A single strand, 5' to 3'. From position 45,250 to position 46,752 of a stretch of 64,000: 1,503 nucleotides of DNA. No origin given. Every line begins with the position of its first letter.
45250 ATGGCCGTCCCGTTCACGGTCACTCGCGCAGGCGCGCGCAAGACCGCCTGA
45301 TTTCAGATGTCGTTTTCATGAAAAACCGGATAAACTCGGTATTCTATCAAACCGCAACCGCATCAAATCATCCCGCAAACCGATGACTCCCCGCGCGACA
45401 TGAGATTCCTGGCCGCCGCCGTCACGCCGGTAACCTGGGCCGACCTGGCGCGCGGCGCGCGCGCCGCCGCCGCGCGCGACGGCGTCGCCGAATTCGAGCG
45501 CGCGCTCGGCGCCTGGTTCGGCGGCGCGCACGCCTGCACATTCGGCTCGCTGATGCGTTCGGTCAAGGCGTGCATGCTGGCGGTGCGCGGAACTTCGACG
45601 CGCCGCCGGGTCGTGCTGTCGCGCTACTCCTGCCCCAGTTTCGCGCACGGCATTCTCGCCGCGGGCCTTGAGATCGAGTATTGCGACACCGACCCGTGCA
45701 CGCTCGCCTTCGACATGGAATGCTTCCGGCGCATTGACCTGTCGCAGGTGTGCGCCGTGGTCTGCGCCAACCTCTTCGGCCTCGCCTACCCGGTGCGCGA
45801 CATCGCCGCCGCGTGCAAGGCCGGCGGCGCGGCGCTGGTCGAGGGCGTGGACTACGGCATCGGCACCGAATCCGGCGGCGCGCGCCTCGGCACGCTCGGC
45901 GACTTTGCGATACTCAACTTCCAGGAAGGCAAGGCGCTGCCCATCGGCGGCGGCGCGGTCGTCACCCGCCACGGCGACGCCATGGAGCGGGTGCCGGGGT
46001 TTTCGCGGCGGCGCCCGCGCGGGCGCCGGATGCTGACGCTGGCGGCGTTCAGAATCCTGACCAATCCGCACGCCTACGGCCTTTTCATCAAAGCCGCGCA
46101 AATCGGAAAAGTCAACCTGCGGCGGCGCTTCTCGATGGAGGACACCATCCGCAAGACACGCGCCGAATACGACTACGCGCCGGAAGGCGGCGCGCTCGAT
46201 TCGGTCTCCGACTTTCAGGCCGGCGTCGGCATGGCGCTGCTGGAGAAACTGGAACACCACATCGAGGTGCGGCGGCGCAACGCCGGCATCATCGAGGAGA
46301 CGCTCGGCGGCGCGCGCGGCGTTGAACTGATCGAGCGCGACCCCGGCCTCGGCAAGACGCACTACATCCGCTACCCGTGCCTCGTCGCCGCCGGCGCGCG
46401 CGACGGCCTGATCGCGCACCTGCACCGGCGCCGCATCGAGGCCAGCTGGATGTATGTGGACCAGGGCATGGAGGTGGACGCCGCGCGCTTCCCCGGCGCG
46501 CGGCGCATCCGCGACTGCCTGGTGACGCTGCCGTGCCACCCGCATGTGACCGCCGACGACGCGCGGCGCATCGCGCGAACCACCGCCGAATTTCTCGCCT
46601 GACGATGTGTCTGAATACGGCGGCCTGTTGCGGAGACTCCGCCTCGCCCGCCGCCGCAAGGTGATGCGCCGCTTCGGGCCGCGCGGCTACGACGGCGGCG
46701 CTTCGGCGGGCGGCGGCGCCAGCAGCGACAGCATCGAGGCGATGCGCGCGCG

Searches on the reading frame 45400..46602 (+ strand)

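Call 82: search_protein_families(library=pfam, proteins=[window:45400-46602:+], max_evalue=0.00001)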
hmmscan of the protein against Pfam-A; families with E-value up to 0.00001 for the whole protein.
window:45400-46602:+ (400 aa): 1 family
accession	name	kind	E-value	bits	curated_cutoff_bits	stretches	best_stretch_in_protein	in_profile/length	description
PF01041.23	DegT_DnrJ_EryC1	-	5.1e-32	111.9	19.8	2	29-198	26-195/360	DegT/DnrJ/EryC1/StrS aminotransferase family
